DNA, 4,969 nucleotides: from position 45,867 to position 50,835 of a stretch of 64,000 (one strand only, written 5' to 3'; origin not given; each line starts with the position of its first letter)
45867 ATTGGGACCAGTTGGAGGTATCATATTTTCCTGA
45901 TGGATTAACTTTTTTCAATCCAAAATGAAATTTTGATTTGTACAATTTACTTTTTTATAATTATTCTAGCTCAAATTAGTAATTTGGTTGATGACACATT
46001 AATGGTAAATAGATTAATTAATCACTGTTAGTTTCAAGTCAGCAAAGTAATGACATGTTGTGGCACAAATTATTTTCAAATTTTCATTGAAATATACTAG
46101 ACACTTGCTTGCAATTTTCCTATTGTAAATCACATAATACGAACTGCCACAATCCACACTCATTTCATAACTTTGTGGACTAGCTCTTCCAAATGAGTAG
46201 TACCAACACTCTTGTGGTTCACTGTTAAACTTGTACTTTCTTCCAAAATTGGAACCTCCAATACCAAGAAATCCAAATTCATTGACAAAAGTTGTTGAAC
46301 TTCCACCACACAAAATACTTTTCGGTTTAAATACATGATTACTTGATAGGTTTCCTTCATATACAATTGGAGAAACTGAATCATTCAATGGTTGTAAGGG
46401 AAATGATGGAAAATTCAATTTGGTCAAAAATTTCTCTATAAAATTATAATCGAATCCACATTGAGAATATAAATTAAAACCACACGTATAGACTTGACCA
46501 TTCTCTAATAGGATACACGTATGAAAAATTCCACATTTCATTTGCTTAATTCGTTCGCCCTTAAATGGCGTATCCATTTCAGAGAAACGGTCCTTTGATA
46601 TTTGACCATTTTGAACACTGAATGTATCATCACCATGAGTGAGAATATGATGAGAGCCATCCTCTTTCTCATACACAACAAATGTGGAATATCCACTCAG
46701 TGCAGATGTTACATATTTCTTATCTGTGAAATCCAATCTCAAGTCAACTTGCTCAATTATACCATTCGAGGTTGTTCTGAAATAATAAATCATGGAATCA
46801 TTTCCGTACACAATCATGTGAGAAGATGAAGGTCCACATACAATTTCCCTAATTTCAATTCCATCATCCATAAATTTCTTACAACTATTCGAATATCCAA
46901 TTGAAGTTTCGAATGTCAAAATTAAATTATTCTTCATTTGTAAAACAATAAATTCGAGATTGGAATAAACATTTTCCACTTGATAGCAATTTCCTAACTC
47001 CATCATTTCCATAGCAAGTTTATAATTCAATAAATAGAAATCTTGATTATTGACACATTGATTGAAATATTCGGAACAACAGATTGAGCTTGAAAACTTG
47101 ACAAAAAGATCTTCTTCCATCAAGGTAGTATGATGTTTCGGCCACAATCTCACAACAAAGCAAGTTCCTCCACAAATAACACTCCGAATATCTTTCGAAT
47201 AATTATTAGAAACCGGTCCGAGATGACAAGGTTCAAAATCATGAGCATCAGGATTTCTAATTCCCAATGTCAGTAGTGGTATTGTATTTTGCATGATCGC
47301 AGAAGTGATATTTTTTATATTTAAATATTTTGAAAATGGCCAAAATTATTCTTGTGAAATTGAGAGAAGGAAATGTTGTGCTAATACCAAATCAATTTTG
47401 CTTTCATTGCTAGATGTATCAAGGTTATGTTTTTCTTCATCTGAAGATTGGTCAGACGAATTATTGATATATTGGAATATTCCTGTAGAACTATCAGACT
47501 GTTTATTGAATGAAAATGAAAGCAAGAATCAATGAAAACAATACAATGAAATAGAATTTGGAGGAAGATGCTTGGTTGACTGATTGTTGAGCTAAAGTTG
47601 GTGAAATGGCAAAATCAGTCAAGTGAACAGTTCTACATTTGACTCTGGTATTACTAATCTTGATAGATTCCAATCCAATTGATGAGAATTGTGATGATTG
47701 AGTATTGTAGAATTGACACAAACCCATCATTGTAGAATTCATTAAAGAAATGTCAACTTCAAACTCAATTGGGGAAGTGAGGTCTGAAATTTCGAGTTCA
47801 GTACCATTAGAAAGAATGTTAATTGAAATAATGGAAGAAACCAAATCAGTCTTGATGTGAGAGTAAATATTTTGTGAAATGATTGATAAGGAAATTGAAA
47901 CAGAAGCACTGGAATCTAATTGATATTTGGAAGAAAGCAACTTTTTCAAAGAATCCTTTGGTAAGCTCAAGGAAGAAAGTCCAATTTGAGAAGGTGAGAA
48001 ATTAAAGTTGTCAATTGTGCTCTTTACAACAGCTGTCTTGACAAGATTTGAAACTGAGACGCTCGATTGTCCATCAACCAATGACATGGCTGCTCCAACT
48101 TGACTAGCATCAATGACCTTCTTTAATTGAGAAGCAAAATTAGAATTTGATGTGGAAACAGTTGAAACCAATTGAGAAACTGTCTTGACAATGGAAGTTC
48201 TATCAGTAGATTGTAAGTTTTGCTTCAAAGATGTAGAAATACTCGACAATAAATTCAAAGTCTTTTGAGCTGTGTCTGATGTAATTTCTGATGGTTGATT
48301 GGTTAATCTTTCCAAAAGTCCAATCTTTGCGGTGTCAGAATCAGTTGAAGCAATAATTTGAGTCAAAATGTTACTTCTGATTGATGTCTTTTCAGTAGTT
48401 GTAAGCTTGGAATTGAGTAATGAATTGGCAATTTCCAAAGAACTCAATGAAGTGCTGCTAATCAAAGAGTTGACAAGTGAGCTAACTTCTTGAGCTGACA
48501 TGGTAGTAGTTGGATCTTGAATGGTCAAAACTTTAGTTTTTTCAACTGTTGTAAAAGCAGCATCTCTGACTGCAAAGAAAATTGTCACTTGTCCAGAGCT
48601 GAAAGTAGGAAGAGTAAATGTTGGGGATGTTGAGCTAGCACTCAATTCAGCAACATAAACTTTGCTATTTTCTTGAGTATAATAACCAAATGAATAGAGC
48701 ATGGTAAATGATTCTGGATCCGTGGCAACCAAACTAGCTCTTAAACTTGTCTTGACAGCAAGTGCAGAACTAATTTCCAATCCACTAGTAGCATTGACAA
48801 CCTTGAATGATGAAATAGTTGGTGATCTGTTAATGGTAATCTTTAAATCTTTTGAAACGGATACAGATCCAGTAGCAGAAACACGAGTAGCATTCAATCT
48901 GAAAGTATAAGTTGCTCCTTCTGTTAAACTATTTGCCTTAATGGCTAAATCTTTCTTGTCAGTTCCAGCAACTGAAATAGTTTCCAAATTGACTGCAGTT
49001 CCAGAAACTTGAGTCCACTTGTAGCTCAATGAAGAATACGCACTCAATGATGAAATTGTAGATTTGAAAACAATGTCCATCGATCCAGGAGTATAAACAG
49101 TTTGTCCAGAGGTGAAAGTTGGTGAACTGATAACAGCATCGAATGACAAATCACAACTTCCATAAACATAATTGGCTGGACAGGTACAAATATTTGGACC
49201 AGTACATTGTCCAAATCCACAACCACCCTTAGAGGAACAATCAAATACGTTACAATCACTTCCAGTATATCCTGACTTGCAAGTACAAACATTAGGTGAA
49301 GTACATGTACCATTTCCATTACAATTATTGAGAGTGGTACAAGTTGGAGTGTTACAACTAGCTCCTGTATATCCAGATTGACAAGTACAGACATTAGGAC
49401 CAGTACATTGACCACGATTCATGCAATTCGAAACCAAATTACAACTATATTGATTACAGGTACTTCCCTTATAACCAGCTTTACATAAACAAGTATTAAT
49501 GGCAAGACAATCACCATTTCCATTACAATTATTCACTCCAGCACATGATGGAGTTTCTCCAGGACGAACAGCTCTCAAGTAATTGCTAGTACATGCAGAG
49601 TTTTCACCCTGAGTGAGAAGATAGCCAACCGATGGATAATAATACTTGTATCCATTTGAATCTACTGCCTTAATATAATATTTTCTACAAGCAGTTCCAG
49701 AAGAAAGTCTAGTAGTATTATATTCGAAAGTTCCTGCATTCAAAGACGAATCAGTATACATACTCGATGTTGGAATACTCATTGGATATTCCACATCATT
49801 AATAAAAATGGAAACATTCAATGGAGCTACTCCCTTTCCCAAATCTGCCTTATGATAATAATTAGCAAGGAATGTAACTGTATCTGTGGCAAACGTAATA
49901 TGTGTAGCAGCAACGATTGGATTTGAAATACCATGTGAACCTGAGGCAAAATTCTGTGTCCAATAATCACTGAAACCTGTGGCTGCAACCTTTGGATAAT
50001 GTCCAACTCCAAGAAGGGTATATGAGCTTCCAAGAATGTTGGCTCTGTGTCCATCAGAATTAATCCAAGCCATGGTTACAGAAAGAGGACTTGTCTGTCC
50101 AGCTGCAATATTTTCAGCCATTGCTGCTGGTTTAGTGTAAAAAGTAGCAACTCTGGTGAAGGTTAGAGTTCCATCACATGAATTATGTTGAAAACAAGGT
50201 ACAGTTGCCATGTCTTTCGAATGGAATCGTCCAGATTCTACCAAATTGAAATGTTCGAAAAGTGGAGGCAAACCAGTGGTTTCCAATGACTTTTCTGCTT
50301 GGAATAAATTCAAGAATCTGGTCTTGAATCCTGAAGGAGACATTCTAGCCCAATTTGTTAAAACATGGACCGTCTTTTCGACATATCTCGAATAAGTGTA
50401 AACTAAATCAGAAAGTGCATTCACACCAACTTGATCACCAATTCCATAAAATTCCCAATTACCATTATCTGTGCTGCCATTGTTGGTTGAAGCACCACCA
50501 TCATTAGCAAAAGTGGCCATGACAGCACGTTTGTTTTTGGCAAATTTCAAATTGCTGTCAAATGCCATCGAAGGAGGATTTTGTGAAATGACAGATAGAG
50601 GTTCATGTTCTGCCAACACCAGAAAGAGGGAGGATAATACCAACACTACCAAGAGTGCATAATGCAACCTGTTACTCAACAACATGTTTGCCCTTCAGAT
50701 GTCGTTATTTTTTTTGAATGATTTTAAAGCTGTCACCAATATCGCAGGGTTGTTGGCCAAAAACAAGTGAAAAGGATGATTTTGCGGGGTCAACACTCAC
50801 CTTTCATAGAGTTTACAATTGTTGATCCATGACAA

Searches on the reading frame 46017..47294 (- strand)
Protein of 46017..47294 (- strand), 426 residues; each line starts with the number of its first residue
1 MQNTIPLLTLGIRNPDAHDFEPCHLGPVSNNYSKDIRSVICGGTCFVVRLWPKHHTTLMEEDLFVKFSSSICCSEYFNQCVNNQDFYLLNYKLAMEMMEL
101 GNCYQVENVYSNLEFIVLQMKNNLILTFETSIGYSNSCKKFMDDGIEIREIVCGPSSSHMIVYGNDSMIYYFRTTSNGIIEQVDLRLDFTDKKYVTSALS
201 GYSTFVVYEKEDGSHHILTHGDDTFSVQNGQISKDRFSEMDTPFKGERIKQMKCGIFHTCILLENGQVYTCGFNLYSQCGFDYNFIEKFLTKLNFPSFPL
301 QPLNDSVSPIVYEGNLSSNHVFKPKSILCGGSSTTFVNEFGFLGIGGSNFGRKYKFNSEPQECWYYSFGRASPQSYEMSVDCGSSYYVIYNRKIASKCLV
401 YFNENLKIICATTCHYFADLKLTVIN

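Call 13: search_protein_families(library=pfam, max_evalue=0.001, proteins=[window:46017-47294:-])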
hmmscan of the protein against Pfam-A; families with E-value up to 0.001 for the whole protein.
window:46017-47294:- (426 aa): 3 families
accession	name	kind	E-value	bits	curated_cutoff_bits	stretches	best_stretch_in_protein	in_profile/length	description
PF25390.1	WD40_RLD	-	3.9e-10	40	150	1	164-346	105-271/363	RCC1-like domain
PF13540.12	RCC1_2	-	5.2e-09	36.1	22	1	249-278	1-30/30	Regulator of chromosome condensation (RCC1) repeat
PF00415.24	RCC1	-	3e-05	24.9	21.7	0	265-284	1-20/50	Regulator of chromosome condensation (RCC1) repeat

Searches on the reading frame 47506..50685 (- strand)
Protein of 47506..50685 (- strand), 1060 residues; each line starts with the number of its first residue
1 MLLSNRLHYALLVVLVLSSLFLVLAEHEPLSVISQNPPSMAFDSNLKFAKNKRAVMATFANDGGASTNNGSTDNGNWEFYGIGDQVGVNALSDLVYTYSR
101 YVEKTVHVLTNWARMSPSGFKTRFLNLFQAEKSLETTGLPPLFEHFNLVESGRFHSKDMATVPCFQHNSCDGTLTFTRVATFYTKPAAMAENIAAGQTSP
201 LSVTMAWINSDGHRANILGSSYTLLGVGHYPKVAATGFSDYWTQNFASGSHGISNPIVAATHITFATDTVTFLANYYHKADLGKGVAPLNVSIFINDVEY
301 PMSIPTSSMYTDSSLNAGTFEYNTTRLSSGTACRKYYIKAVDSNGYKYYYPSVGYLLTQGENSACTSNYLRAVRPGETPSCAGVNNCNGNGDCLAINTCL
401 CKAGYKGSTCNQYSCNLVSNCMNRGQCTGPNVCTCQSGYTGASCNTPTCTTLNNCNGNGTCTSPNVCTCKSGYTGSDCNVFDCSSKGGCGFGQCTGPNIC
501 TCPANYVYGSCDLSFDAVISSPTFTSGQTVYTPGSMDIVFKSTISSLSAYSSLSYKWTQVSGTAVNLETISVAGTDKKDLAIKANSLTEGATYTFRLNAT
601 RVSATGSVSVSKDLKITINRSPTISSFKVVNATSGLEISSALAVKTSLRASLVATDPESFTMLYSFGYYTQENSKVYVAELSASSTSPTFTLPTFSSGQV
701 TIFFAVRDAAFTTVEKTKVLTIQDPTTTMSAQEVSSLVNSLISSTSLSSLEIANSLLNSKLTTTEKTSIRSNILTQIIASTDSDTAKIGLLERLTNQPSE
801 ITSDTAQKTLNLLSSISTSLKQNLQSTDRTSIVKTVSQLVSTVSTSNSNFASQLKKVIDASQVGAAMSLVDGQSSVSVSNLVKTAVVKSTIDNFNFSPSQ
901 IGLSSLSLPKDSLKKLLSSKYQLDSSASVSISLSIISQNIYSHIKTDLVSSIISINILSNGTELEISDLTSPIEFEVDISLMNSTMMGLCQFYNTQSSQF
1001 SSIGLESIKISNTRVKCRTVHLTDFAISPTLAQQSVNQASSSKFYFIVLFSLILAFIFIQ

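Call 13: search_protein_families(library=pfam, max_evalue=0.001, proteins=[window:47506-50685:-])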
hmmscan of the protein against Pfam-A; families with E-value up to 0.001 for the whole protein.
window:47506-50685:- (1060 aa): 5 families
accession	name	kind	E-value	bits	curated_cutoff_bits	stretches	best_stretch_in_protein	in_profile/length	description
PF25024.1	EGF_TEN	-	6e-19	69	65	1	385-520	1-130/234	Teneurin EGF domain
PF00188.32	CAP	-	3.3e-11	44.5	21.1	1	114-246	8-117/117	Cysteine-rich secretory protein family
PF23106.1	EGF_Teneurin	-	5.3e-11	42.8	24.3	1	454-480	4-29/30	Teneurin-like EGF domain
PF07974.19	EGF_2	-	9.8e-09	35.9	22.1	1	453-478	6-32/32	EGF-like domain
PF21795.3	JAG1-like_EGF2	-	8.3e-06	26.2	27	0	459-478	3-22/25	Protein jagged-1-like, atypical EGF2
